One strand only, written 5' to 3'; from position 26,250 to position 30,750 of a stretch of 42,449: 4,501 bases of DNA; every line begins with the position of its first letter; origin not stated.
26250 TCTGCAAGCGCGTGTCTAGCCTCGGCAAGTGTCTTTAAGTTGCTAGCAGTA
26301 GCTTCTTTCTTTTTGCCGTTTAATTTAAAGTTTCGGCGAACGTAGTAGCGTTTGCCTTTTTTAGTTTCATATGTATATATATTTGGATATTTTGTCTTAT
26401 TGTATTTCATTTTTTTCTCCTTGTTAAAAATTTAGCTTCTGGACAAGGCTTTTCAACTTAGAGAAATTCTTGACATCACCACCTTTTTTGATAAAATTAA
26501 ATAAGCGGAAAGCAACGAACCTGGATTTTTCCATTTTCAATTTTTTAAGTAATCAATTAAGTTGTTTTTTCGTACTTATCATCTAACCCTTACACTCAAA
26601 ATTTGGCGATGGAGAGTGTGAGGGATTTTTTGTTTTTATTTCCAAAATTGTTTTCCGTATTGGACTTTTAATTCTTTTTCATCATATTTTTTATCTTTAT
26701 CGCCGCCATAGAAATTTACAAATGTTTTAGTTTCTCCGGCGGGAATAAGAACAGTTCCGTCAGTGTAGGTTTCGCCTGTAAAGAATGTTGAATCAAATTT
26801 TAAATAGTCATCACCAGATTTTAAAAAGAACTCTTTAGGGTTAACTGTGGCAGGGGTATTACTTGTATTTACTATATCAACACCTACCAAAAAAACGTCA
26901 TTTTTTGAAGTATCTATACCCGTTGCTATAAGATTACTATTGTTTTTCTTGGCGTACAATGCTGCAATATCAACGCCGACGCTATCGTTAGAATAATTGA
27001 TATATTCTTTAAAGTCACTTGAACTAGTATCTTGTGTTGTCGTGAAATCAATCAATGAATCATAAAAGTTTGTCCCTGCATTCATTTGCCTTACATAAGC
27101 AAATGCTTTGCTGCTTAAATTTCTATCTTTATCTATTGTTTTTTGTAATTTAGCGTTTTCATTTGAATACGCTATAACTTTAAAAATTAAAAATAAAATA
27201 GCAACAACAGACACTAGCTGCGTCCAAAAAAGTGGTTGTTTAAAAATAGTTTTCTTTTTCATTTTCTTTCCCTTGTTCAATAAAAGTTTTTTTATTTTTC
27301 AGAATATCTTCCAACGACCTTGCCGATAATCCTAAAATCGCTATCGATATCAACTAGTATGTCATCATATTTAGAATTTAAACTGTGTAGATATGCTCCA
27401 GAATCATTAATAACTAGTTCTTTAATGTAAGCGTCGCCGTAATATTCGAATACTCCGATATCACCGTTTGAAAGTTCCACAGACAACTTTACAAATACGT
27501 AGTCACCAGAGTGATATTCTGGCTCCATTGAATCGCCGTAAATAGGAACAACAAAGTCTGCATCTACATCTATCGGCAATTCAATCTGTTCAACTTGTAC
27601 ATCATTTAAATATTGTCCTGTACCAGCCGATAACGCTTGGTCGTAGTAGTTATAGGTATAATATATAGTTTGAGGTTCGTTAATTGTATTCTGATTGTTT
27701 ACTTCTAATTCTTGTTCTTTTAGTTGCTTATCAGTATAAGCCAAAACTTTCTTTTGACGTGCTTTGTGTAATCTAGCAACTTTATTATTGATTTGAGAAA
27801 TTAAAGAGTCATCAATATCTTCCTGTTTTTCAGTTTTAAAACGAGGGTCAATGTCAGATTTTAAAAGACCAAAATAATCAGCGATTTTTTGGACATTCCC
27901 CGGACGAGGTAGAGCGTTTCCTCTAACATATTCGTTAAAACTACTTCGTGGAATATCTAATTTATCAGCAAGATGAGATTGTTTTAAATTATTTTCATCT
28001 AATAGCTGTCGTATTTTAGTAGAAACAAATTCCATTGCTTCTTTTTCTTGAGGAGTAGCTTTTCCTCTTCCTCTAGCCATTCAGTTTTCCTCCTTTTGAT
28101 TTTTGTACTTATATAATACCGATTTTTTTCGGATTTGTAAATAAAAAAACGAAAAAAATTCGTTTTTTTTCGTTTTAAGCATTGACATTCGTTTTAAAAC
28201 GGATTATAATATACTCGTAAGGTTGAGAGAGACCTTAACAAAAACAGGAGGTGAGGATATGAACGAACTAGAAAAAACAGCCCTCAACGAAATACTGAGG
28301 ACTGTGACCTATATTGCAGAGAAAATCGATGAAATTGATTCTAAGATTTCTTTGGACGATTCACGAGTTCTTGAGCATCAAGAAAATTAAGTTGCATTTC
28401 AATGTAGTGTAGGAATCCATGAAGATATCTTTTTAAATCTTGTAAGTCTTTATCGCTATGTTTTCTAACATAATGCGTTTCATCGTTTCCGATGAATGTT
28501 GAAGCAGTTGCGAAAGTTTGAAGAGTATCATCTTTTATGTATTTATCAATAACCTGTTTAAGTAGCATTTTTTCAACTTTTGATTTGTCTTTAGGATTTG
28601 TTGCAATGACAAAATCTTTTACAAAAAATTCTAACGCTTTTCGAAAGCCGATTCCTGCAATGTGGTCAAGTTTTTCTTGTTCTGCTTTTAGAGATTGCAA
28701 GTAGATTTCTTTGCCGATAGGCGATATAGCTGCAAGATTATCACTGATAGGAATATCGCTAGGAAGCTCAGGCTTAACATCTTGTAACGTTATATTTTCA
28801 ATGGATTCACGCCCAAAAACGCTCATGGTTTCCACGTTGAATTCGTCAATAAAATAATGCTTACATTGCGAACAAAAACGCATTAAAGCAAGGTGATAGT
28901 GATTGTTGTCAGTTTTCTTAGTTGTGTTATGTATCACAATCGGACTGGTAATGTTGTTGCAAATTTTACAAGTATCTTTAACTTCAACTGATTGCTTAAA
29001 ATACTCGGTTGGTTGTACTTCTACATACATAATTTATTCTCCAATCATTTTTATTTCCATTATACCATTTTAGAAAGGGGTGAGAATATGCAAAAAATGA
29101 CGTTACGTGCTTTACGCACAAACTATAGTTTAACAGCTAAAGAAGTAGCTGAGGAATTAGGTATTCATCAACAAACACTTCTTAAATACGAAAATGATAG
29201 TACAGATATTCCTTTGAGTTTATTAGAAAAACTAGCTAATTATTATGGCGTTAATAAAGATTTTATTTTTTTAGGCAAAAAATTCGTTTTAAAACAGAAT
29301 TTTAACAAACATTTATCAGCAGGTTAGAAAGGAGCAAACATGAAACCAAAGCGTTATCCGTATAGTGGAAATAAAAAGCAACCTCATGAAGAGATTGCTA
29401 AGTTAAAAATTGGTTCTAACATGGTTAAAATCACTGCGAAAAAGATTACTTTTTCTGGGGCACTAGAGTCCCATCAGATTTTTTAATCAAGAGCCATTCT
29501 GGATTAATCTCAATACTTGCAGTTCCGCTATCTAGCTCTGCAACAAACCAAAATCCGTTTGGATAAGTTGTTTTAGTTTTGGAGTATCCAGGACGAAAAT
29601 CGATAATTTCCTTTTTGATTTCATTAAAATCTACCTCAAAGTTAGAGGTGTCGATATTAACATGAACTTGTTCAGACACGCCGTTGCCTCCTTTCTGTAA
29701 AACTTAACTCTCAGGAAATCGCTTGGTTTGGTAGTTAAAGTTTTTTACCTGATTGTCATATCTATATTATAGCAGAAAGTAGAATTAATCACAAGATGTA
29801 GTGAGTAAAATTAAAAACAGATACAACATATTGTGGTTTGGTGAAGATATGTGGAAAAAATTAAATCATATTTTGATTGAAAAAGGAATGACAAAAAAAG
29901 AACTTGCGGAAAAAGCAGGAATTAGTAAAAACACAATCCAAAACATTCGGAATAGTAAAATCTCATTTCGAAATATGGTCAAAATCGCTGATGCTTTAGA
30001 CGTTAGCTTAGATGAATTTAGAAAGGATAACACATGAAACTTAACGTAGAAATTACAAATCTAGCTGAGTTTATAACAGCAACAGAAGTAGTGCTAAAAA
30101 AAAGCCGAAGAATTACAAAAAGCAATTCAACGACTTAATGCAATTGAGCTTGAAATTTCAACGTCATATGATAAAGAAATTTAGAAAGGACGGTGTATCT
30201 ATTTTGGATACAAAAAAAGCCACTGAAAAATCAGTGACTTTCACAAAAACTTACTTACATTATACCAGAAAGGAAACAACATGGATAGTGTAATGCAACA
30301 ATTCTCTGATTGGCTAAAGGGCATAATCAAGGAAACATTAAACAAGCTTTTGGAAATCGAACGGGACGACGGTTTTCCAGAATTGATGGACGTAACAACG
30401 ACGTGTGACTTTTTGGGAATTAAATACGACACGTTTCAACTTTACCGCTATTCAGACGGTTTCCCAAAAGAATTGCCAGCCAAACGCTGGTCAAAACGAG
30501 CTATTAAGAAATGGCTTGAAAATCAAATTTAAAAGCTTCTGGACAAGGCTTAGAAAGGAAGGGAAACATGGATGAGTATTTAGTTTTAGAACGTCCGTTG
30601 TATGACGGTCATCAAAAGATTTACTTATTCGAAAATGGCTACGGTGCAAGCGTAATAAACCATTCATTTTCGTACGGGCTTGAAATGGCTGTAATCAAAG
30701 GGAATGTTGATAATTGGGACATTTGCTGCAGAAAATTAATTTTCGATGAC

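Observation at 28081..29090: Genetic switch split by an oppositely oriented Zn-ribbon/DUF4145 gene that the early promoter must transcribe antisense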

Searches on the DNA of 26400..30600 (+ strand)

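Call 5: search_dna_similar(query=window:26400-30600:+, collection=phages, mode=near, max_rows=25)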
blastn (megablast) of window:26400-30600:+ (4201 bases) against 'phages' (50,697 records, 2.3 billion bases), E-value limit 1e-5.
Records with a match: 27; places in all: 31; records where one place covers at least 80% of the query: 0.
Best place of each record, by identity: 95-99% 3; 90-95% 4; 80-90% 15; 60-80% 5.
By first word of the organism name: Streptococcus 27.
By host as written in the record: Streptococcus equinus MEM7 5; Streptococcus equinus MEM36 3; Streptococcus macedonicus 33MO 2; Streptococcus equinus MEM35 2; Streptococcus equinus Sb20 1; Streptococcus equinus Sb05 1; Streptococcus gallolyticus NTS_31307655 1; Streptococcus gallolyticus NTS31301958 1; and 11 more.
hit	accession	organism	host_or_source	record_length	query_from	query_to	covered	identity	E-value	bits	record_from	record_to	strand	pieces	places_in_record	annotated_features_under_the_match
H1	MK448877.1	Streptococcus phage Javan220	Streptococcus equinus Sb20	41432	1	4201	30%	78.2%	4e-108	756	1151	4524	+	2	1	hypothetical protein (x5) | repressor | integrase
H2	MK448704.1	Streptococcus phage Javan213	Streptococcus equinus Sb05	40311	1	4173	13%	88.5%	1e-92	672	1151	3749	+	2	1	hypothetical protein (x3) | repressor | transcriptional regulator | integrase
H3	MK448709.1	Streptococcus phage Javan231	Streptococcus gallolyticus NTS_31307655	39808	2626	4167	12%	90.7%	8e-120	679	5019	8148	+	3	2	antirepressor protein | hypothetical protein (x8)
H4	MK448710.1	Streptococcus phage Javan233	Streptococcus gallolyticus NTS31301958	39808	2626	4167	12%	90.7%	8e-120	679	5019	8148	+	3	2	antirepressor protein | hypothetical protein (x8)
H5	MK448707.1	Streptococcus phage Javan227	Streptococcus gallolyticus ...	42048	3809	4165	8%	90.0%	5e-127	462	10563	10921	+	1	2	hypothetical protein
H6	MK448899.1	Streptococcus phage Javan288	Streptococcus macedonicus 33MO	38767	3289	3639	8%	90.3%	2e-126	460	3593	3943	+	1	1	transcriptional regulator | antirepressor protein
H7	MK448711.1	Streptococcus phage Javan235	Streptococcus gallolyticus UCN34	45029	3809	4165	8%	86.9%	1e-108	401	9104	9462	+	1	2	hypothetical protein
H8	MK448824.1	Streptococcus phage Javan637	Streptococcus urinalis 2285-97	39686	924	1318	9%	78.1%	1e-62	248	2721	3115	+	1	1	transcriptional repressor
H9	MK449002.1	Streptococcus phage Javan642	Streptococcus urinalis FB127-CNA-2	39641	924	1318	9%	78.1%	1e-62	248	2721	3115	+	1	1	transcriptional repressor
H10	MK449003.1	Streptococcus phage Javan648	Streptococcus urinalis SRR536860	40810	924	1318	9%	78.1%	1e-62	248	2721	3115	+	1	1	transcriptional repressor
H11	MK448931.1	Streptococcus phage Javan414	Streptococcus pasteurianus 651_SPAS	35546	3813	4165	8%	86.3%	1e-102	381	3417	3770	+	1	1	hypothetical protein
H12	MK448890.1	Streptococcus phage Javan264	Streptococcus infantarius ...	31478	2648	3743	9%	82.8%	4e-58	319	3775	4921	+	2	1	hypothetical protein (x2)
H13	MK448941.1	Streptococcus phage Javan446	Streptococcus pyogenes Alab49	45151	1847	2091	6%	79.4%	1e-38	169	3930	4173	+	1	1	hypothetical protein (x2)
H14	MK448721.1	Streptococcus phage Javan263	Streptococcus infantarius ATCC_BAA-102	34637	2629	3005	4%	96.8%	1e-27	262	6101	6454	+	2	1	hypothetical protein (x3)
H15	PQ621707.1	Streptococcus phage 36L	Streptococcus equinus MEM36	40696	3811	3955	3%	89.8%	1e-43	185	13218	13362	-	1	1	hypothetical protein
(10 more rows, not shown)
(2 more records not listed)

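Call 65: get_annotated_region(hit=H1, flank=1500)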
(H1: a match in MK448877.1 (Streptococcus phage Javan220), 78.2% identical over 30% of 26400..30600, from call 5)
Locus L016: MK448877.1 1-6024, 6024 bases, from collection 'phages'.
description: Streptococcus phage Javan220, complete genome.
organism: Streptococcus phage Javan220 (NCBI taxid 2548052)
taxonomy: Viruses; Duplodnaviria; Heunggongvirae; Uroviricota; Caudoviricetes
host: Streptococcus equinus Sb20; source: -; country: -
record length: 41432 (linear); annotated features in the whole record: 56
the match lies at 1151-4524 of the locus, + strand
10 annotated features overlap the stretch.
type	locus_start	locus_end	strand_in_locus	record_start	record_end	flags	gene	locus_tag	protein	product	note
CDS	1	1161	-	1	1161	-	-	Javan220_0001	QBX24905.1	integrase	integrase: site-specific recombinase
CDS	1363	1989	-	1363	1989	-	-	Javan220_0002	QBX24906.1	hypothetical protein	-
CDS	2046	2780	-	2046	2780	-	-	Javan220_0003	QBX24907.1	hypothetical protein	-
CDS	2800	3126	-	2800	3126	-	-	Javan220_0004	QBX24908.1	hypothetical protein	-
CDS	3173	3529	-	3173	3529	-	-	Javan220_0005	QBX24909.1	repressor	-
CDS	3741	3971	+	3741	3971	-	-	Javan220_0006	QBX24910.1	hypothetical protein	-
CDS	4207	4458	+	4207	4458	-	-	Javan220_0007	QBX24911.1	hypothetical protein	-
CDS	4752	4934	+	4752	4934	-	-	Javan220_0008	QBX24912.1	hypothetical protein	-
CDS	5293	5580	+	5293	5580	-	-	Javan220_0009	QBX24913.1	hypothetical protein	-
CDS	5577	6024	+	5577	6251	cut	-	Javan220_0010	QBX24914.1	DNA-binding protein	-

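Call 66: get_annotated_region(hit=H2, flank=1500)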
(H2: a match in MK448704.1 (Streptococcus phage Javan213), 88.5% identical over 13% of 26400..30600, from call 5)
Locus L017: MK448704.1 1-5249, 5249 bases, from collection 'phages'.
description: Streptococcus phage Javan213, complete genome.
organism: Streptococcus phage Javan213 (NCBI taxid 2548049)
taxonomy: Viruses; Duplodnaviria; Heunggongvirae; Uroviricota; Caudoviricetes
host: Streptococcus equinus Sb05; source: -; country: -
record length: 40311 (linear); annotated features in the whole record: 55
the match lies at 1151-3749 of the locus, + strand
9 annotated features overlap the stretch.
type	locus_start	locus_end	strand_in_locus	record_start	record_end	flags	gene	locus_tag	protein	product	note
CDS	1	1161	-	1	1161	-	-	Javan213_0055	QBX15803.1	integrase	integrase: site-specific recombinase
CDS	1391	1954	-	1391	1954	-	-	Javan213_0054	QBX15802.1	hypothetical protein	-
CDS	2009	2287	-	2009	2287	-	-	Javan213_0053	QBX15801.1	hypothetical protein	-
CDS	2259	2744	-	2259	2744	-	-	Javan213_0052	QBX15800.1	repressor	-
CDS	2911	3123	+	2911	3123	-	-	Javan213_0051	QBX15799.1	transcriptional regulator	-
CDS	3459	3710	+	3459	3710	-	-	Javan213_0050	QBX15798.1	hypothetical protein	-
CDS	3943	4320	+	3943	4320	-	-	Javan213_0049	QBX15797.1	hypothetical protein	-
CDS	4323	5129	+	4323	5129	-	-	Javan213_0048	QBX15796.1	DNA replication protein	-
CDS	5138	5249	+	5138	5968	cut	-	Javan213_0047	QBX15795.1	DNA replication protein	DNA replication protein DnaC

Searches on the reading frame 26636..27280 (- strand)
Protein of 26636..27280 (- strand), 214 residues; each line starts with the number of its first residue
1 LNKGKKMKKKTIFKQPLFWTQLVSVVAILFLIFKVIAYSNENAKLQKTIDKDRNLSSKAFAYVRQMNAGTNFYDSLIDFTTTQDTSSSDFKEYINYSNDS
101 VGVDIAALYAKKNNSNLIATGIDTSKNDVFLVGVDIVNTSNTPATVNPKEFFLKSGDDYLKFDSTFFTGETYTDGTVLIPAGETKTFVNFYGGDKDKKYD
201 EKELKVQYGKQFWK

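Call 3: search_protein_families(library=pfam, proteins=[window:26636-27280:-], max_evalue=0.1)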
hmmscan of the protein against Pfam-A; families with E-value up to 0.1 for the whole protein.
window:26636-27280:- (214 aa): 3 families
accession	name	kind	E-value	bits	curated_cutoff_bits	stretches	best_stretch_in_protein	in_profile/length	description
PF11611.13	DUF4352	-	0.00065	20.4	25.9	1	124-184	32-93/122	Domain of unknown function (DUF4352)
PF22492.2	FimA4_C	-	0.0047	17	27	1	77-146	4-70/208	FimA4 pilin C-terminal domain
PF04531.18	Phage_holin_1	-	0.095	13.7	22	0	11-46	5-38/82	Bacteriophage holin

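Call 16: search_protein_families(library=padloc, proteins=[window:26636-27280:-], max_evalue=0.1)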
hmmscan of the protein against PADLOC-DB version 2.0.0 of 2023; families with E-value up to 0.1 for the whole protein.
window:26636-27280:- (214 aa): 0 families

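Call 76: search_protein_families(library=phrogs, proteins=[window:26636-27280:-], max_evalue=0.001)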
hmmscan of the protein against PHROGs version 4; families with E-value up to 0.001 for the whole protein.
window:26636-27280:- (214 aa): 0 families

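Call 77: search_protein_families(library=ncbifam, proteins=[window:26636-27280:-], max_evalue=0.01)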
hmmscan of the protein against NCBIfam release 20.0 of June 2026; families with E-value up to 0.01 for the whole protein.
window:26636-27280:- (214 aa): 0 families

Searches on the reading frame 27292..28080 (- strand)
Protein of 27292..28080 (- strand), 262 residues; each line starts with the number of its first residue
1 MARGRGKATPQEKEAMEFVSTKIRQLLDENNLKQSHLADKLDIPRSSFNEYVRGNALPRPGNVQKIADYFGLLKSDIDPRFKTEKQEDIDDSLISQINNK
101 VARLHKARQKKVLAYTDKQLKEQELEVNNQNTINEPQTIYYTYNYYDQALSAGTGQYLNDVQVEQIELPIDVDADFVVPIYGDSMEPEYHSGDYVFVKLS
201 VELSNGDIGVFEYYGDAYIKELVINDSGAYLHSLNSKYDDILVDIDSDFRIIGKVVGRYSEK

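Call 3: search_protein_families(library=pfam, proteins=[window:27292-28080:-], max_evalue=0.1)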
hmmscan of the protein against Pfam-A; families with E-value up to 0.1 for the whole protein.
window:27292-28080:- (262 aa): 8 families
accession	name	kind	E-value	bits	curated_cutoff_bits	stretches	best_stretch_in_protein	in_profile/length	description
PF00717.28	Peptidase_S24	-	4.3e-24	84.9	23.3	1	148-256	4-116/116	Peptidase S24-like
PF01381.28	HTH_3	-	1.4e-07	31.9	23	1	23-71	1-49/55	Helix-turn-helix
PF12844.13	HTH_19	-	3e-07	30.7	30.2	1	22-75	3-56/64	Helix-turn-helix domain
PF13443.12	HTH_26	-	9.4e-05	23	22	1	22-72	1-52/63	Cro/C1-type HTH DNA-binding domain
PF13560.12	HTH_31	-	0.0011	19.7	27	1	23-73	6-57/64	Helix-turn-helix domain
PF10502.14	Peptidase_S26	-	0.014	15.8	22.9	1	178-222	26-77/168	Signal peptidase, peptidase S26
PF24852.1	DUF7726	-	0.039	14.5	26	1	19-53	10-44/73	Domain of unknown function (DUF7726)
PF13744.12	HTH_37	-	0.091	13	27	0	22-55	22-55/80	Helix-turn-helix domain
